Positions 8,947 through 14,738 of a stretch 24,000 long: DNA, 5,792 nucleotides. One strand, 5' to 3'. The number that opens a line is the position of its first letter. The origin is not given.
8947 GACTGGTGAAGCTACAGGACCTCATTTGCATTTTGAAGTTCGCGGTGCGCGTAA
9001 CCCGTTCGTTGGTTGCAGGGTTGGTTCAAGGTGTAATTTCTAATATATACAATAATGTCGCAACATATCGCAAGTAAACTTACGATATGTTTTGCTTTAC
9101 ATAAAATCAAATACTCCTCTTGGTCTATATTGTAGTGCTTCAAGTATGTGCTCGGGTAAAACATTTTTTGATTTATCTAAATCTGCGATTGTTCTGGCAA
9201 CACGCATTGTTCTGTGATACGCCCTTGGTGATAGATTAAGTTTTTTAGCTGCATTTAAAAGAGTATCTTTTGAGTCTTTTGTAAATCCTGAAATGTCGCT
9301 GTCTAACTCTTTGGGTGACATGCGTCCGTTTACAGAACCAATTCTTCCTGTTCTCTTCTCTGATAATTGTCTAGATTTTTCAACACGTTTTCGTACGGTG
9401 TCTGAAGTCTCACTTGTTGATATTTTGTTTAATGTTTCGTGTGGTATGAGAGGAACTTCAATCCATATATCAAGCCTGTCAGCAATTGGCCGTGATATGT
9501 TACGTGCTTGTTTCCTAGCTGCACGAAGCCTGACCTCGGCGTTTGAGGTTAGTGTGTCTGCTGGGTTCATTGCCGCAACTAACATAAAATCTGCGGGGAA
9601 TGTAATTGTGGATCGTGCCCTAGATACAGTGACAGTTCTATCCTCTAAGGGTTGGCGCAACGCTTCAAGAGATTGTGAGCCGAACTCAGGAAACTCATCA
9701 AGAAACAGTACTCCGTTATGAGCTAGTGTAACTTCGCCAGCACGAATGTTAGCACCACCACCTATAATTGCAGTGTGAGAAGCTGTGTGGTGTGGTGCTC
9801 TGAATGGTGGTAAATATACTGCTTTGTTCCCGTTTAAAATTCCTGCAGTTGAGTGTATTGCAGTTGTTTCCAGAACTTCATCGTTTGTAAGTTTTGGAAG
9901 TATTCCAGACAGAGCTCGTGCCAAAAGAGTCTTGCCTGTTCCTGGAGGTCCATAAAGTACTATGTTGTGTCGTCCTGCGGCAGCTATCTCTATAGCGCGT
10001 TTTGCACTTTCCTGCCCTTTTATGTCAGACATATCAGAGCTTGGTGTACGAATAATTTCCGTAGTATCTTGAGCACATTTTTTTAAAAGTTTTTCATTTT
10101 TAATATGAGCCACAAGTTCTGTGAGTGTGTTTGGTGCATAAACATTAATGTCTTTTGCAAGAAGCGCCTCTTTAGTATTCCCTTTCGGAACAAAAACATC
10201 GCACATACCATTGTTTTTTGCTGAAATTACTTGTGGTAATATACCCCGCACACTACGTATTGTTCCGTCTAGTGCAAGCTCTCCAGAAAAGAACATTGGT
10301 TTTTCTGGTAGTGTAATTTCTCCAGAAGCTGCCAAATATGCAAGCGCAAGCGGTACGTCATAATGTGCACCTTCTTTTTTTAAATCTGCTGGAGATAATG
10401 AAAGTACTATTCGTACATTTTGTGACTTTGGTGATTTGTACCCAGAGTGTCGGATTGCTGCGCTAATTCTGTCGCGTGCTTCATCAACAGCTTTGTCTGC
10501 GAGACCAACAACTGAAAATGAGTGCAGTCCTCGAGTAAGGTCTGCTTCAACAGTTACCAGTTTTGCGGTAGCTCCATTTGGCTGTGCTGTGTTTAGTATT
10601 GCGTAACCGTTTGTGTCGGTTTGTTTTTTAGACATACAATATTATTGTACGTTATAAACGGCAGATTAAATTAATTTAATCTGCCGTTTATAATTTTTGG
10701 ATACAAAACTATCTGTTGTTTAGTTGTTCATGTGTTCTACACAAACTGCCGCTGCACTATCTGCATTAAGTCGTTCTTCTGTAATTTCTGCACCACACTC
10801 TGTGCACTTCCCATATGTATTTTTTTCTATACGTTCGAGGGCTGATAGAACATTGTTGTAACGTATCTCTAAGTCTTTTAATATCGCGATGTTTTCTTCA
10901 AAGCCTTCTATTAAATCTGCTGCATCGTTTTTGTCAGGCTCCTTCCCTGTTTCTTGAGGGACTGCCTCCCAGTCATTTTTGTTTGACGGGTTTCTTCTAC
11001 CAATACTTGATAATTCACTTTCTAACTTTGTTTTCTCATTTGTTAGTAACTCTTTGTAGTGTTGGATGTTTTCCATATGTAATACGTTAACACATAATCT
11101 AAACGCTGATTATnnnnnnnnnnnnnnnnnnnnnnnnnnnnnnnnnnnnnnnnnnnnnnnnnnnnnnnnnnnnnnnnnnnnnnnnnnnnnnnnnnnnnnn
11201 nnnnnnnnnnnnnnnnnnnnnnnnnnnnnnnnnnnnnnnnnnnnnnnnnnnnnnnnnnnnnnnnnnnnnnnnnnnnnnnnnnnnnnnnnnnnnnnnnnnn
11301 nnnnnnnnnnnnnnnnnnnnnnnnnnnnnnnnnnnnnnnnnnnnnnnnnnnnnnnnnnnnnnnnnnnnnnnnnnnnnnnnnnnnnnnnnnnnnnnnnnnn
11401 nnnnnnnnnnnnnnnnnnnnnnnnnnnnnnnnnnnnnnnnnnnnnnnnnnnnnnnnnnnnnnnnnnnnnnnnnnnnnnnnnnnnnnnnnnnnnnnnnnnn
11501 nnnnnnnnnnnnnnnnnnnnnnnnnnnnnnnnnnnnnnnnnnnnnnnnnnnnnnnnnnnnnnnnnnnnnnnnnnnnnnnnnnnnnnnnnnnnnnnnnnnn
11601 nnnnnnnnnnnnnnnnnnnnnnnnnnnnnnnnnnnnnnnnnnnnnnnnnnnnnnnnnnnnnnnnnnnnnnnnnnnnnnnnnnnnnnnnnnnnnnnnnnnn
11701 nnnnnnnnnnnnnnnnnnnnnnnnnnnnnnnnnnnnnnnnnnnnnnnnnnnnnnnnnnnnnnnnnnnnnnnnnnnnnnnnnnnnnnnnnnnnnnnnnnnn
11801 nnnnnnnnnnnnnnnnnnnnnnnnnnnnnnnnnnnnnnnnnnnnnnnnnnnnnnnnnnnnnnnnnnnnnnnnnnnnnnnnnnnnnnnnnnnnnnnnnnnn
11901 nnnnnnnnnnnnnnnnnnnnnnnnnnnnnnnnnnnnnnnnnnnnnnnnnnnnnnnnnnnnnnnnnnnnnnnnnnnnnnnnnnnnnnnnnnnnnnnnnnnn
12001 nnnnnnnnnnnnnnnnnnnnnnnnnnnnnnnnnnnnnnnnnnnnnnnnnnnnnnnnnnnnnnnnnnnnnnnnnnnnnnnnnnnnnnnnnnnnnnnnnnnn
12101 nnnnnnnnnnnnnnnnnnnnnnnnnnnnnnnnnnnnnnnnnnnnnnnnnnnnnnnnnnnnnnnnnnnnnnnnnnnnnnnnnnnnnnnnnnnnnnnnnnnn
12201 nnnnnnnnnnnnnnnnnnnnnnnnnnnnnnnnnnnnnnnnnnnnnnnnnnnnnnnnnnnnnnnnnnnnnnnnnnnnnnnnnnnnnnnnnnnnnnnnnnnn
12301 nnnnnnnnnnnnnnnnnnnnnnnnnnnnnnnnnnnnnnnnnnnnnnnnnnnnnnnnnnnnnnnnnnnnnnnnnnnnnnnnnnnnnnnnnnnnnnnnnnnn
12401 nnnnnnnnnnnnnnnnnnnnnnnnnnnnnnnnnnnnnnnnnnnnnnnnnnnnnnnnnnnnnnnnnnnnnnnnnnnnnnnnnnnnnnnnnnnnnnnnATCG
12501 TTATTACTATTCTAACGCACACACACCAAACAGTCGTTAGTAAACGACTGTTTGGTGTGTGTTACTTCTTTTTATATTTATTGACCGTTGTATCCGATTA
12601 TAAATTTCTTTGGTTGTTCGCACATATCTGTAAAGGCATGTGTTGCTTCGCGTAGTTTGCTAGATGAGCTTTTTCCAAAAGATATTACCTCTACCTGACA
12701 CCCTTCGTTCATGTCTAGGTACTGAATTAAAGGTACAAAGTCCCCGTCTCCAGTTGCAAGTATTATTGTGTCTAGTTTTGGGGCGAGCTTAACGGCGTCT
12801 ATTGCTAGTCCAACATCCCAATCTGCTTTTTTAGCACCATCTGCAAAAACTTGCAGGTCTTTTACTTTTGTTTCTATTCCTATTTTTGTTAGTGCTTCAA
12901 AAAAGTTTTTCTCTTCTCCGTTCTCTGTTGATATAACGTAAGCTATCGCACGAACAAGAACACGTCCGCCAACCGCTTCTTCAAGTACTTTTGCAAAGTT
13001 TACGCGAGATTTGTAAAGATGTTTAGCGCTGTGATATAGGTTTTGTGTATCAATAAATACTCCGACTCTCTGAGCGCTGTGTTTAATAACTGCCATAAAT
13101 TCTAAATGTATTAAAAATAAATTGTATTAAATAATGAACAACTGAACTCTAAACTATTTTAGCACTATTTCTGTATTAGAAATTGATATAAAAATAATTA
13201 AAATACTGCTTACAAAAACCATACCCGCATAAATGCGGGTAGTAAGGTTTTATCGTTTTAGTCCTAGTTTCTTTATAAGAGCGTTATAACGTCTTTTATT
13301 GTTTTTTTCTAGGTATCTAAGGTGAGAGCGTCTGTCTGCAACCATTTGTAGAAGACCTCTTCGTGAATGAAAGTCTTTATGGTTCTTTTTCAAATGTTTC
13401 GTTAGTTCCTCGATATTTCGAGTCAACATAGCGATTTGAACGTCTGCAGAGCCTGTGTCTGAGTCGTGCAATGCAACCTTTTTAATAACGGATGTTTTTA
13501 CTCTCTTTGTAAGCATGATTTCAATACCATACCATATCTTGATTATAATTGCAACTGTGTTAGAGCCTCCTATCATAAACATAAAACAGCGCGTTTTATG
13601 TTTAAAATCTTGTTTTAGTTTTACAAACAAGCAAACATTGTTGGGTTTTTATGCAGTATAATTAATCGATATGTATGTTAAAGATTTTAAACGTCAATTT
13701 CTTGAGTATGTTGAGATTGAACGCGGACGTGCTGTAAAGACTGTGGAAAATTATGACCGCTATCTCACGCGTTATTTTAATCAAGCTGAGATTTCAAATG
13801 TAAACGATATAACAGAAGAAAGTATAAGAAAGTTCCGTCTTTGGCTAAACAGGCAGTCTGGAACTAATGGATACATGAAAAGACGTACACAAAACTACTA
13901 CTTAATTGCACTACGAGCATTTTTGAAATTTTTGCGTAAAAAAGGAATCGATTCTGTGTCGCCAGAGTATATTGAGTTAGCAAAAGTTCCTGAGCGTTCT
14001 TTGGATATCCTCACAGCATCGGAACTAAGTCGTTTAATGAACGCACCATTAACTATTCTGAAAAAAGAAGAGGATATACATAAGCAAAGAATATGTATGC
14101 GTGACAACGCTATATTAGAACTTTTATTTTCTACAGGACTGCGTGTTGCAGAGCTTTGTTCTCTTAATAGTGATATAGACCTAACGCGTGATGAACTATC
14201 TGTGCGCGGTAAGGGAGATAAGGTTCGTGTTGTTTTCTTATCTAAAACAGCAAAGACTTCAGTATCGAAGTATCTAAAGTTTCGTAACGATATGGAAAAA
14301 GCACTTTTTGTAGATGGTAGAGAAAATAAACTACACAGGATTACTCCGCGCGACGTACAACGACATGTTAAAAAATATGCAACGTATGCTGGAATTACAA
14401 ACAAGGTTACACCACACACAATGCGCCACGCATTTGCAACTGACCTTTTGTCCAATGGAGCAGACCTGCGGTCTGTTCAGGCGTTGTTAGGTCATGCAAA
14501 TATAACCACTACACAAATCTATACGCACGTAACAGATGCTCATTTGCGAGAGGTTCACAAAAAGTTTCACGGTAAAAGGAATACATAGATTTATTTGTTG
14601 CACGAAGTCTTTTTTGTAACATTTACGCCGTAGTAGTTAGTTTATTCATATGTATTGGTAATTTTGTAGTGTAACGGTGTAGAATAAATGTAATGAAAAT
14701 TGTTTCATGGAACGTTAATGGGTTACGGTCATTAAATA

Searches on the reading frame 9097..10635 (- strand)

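Call 19: search_protein_families(library=pfam, proteins=[window:9097-10635:-], max_evalue=0.001)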
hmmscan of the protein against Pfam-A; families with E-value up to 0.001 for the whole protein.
window:9097-10635:- (512 aa): 13 families
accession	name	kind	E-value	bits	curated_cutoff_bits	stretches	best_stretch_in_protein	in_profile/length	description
PF01078.27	Mg_chelatase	-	2.2e-77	259.6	20.3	1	201-400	1-205/207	Magnesium chelatase, subunit ChlI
PF13541.12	ChlI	-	1.7e-36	125.2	27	1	29-153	1-121/121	Subunit ChlI of Mg-chelatase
PF13335.12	Mg_chelatase_C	-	8.8e-25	87.6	26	1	409-504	2-94/94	Magnesium chelatase, subunit ChlI C-terminal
PF07728.20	AAA_5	-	3.6e-12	46.9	22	1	224-365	1-130/139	AAA domain (dynein-related subfamily)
PF00493.29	MCM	-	1.7e-10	40.9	23.3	1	295-390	110-200/224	MCM P-loop domain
PF00004.35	AAA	-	5.9e-08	33.7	21.2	1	225-371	1-122/131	ATPase family associated with various cellular activities (AAA)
PF00158.32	Sigma54_activat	-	2.1e-07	31.2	20.2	0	294-357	81-142/168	Sigma-54 interaction domain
PF13191.12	AAA_16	-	3.9e-05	24.7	32.6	1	213-245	14-47/167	AAA ATPase domain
PF05362.19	Lon_C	-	5.8e-05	23.2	21.1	1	26-156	42-175/205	Lon protease (S16) C-terminal proteolytic domain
PF05496.18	RuvB_N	-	8.2e-05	22.9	27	0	202-243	6-54/159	Holliday junction DNA helicase RuvB P-loop domain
PF13401.12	AAA_22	-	0.00013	22.7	27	0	222-263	5-45/130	AAA domain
PF20030.5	bpMoxR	-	0.00037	20.1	27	0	213-246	22-55/205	MoxR domain in the MoxR-vWA-beta-propeller ternary systems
PF17863.7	AAA_lid_2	-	0.00053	20.1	22.7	0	458-502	3-47/74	AAA lid domain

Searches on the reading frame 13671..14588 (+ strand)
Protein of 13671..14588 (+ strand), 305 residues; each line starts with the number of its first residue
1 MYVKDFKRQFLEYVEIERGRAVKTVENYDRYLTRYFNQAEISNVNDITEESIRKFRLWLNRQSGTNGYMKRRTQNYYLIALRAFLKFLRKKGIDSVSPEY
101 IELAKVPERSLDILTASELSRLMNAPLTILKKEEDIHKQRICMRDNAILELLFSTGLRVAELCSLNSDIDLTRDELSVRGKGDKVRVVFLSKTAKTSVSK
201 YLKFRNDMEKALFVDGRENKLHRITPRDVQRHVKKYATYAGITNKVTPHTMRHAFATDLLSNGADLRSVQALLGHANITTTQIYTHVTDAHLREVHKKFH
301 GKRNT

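Call 19: search_protein_families(library=pfam, proteins=[window:13671-14588:+], max_evalue=0.001)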
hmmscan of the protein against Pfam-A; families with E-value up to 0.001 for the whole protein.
window:13671-14588:+ (305 aa): 4 families
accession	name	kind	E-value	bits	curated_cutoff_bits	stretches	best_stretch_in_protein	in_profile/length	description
PF00589.27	Phage_integrase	-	2.1e-39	135.5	27.1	1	114-290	3-171/172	Phage integrase family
PF02899.23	Phage_int_SAM_1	-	2.9e-14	53.5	22.3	1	9-92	3-83/83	Phage integrase, N-terminal SAM-like domain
PF13495.12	Phage_int_SAM_4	-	1.7e-09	38.4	27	0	9-62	4-56/85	Phage integrase, N-terminal SAM-like domain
PF13102.12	Phage_int_SAM_5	-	8.5e-05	23.3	22.3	1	9-98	5-92/98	Phage integrase SAM-like domain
